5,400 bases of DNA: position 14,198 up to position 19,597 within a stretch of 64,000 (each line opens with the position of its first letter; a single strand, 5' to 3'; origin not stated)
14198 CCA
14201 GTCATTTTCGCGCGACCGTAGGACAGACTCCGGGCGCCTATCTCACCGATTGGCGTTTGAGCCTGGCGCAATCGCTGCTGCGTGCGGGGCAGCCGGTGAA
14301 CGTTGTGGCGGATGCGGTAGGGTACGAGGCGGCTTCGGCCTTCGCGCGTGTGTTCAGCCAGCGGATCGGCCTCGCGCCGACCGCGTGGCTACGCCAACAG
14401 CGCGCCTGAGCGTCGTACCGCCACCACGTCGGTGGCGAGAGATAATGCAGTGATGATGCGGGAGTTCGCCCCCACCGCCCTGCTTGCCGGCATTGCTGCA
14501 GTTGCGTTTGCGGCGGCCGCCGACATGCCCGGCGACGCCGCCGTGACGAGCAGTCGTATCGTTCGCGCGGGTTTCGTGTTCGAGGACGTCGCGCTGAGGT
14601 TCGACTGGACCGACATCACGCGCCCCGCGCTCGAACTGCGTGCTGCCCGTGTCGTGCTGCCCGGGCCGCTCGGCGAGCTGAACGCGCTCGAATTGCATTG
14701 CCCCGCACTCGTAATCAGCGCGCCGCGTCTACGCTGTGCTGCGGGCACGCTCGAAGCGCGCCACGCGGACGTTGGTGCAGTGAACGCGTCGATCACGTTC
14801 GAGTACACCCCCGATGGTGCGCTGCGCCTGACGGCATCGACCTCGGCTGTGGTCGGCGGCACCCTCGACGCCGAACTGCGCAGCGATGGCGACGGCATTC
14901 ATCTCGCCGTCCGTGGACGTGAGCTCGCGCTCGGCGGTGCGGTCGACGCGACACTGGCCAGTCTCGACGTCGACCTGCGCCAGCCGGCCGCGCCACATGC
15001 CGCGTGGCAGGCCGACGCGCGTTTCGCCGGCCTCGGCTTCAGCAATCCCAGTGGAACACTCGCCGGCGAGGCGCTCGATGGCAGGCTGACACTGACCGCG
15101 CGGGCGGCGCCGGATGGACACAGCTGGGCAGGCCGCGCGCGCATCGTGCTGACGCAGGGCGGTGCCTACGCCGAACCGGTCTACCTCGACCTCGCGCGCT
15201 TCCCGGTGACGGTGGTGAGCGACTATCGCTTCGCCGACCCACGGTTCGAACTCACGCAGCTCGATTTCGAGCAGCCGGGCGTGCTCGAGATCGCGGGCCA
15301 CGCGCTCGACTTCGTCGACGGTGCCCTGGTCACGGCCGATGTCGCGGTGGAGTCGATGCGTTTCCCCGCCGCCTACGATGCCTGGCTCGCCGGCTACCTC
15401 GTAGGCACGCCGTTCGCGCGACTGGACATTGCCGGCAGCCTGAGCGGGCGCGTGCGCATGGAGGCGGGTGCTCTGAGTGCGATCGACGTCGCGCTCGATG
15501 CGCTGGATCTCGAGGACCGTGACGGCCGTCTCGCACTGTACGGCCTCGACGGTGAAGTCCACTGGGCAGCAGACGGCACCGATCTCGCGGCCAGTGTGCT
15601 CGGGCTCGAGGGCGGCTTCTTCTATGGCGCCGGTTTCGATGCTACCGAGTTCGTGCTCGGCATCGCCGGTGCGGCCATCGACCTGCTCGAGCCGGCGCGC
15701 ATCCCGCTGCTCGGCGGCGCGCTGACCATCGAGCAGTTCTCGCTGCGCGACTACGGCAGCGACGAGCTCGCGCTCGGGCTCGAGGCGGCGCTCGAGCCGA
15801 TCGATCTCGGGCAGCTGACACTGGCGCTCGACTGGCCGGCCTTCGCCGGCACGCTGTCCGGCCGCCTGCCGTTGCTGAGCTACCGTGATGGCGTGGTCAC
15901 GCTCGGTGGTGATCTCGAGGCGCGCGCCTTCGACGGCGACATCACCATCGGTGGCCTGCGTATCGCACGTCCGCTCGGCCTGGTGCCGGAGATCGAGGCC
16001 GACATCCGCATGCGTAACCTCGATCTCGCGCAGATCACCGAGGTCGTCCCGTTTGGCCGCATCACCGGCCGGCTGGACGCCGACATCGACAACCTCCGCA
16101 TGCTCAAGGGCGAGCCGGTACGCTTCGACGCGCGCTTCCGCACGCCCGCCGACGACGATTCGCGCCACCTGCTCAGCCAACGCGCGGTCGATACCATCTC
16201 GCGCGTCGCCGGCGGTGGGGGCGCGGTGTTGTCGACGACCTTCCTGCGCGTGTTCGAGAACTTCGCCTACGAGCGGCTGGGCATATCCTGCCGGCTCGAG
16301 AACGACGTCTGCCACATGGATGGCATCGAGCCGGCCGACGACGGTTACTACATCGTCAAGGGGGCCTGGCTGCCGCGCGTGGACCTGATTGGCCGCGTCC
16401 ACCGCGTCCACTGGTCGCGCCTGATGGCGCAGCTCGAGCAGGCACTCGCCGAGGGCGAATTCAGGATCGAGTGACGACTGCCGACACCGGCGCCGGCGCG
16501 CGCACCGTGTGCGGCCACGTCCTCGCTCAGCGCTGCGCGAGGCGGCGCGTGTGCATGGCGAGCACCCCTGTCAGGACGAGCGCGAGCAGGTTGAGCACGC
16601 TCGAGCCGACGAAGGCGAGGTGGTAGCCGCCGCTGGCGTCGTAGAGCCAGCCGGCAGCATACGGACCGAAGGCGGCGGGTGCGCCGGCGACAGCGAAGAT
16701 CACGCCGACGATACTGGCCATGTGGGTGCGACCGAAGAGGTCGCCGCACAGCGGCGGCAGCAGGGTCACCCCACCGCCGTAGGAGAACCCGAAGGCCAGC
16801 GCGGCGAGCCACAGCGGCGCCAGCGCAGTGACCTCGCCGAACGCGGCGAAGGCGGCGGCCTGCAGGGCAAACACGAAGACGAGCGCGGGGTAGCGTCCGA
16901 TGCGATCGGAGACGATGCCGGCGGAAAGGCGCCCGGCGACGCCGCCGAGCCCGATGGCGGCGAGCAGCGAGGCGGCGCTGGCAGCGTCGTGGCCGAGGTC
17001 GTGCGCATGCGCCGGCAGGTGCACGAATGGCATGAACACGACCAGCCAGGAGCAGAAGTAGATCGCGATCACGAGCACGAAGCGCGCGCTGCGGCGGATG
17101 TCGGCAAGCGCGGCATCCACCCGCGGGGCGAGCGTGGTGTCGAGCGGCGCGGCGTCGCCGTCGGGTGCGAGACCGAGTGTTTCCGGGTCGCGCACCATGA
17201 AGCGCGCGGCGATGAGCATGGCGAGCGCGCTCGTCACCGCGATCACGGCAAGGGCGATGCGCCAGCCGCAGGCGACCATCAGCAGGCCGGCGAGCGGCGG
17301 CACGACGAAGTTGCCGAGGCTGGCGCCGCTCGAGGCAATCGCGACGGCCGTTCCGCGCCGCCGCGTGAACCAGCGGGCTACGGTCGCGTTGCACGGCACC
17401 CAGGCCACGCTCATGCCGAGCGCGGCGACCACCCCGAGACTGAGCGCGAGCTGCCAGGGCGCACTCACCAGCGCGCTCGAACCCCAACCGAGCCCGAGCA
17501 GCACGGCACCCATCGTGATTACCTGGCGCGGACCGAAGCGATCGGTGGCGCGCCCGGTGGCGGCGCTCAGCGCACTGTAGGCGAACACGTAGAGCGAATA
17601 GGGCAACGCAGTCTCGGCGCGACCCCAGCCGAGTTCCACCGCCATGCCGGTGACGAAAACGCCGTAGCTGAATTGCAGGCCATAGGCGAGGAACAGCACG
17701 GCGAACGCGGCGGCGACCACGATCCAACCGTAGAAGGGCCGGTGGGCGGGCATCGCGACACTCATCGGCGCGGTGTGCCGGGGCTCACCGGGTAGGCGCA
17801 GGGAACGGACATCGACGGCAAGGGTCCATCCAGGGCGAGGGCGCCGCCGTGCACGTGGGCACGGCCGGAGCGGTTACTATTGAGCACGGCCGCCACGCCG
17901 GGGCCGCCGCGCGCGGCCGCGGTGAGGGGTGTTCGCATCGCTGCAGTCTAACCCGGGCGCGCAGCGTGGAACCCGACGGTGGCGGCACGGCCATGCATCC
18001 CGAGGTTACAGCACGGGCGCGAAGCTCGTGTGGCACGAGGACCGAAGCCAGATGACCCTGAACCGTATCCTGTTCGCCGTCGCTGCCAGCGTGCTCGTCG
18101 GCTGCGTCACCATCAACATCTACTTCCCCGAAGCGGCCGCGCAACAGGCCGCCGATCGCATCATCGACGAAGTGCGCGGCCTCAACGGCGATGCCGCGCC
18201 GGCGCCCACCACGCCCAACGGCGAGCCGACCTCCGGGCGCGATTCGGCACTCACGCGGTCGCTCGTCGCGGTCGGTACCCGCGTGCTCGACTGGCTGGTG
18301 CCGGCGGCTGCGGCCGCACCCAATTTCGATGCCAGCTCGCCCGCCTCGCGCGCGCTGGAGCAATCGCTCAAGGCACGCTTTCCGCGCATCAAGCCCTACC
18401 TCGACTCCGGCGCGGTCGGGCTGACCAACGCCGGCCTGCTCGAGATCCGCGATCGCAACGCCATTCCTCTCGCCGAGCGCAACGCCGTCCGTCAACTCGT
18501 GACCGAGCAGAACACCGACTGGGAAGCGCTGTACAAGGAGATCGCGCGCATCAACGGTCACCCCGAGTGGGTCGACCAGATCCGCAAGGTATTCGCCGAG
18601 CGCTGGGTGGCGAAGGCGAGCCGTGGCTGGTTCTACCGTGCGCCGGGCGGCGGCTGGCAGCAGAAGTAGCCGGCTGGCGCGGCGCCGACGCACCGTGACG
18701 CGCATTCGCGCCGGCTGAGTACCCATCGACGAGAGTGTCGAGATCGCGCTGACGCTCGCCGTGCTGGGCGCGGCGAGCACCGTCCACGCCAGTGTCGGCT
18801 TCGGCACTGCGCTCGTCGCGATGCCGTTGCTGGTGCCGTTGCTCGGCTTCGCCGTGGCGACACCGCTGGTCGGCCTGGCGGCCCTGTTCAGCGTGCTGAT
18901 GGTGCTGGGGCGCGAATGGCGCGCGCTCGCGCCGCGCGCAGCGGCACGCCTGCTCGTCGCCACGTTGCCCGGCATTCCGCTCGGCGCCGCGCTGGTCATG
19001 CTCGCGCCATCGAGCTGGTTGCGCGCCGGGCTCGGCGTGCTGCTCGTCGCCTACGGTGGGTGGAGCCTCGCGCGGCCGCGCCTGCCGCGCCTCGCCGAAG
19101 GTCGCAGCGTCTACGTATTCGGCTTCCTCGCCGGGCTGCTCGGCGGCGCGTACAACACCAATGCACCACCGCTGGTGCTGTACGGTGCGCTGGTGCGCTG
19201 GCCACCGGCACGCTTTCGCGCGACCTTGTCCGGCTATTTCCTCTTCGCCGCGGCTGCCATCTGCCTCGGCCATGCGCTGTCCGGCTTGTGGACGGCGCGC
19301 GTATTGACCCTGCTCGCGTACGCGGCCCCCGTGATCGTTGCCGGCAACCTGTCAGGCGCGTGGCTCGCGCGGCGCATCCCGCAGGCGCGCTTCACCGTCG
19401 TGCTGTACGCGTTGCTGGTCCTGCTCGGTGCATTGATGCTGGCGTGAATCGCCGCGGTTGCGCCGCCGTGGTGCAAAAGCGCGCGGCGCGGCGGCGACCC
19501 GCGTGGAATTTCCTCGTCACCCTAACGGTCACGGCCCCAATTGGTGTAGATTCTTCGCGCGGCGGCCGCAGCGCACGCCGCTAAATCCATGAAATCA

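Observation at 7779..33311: Shared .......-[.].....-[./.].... motif upstream of both exosortase-substrate genes (PEP-CTERM and VPLPA-CTERM)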

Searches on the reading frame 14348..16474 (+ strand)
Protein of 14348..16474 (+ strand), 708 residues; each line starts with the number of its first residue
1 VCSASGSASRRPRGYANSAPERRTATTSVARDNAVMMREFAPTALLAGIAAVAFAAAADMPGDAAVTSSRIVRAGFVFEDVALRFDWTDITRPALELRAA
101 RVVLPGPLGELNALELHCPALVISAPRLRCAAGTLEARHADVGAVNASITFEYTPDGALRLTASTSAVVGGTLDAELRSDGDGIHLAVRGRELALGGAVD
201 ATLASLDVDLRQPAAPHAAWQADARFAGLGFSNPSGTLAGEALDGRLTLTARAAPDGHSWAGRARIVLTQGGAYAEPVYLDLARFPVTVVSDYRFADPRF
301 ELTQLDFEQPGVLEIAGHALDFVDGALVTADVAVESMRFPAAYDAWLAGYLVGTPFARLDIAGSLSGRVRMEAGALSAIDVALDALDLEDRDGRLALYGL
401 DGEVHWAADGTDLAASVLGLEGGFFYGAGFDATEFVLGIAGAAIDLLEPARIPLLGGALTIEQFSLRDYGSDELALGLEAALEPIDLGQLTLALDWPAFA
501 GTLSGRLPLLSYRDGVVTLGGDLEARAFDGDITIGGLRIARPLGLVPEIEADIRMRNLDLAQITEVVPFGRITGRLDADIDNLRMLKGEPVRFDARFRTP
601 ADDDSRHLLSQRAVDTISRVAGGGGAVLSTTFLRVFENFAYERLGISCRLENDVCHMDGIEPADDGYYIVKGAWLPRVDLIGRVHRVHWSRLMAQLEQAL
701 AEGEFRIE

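Call 38: search_protein_families(library=pfam, proteins=[window:14348-16474:+], max_evalue=0.00001)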
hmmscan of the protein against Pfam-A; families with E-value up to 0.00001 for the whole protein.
window:14348-16474:+ (708 aa): 0 families

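Call 41: search_protein_families(library=pfam, proteins=[window:14348-16474:+], max_evalue=0.001)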
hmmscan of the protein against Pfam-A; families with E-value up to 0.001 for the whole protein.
window:14348-16474:+ (708 aa): 0 families

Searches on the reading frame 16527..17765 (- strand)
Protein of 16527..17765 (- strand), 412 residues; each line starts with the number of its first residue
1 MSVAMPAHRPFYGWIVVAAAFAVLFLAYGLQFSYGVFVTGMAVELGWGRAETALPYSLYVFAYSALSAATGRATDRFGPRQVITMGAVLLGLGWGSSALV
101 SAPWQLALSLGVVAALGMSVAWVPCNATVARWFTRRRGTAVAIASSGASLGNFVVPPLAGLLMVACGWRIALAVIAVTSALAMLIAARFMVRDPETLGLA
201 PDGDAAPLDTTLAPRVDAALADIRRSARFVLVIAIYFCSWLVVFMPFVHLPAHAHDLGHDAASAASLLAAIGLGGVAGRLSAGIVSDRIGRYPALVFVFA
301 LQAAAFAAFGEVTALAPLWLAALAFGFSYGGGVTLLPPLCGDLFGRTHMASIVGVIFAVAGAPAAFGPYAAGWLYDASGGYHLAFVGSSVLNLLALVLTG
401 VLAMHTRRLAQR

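Call 38: search_protein_families(library=pfam, proteins=[window:16527-17765:-], max_evalue=0.00001)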
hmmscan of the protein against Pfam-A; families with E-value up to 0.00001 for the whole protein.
window:16527-17765:- (412 aa): 2 families
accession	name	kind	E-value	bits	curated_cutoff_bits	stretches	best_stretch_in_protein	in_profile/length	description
PF07690.21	MFS_1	-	3.7e-49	168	33.4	1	21-364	2-343/347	Major Facilitator Superfamily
PF06779.20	MFS_4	-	4.3e-06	26.8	26.3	1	229-398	194-362/364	Uncharacterised MFS-type transporter YbfB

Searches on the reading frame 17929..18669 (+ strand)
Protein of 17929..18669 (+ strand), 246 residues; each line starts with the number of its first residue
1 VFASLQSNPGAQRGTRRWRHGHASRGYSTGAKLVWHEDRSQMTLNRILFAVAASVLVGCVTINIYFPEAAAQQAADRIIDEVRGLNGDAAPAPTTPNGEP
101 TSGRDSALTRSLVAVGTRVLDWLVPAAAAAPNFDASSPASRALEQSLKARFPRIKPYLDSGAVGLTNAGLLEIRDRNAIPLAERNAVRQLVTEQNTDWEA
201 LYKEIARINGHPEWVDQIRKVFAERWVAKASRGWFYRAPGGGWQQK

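Call 39: search_protein_families(library=pfam, proteins=[window:17929-18669:+], max_evalue=0.00001)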
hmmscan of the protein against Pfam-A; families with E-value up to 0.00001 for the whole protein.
window:17929-18669:+ (246 aa): 1 family
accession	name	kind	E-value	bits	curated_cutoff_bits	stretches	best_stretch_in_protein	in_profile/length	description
PF07027.17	DUF1318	-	1.1e-17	64.8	27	1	152-246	6-92/92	Protein of unknown function (DUF1318)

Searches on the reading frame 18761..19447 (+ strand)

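Call 39: search_protein_families(library=pfam, proteins=[window:18761-19447:+], max_evalue=0.00001)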
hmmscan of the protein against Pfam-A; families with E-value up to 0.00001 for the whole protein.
window:18761-19447:+ (228 aa): 1 family
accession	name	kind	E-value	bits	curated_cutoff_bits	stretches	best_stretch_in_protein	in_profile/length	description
PF01925.25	TauE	-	4.2e-25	89.2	32.6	1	4-226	7-237/237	Sulfite exporter TauE/SafE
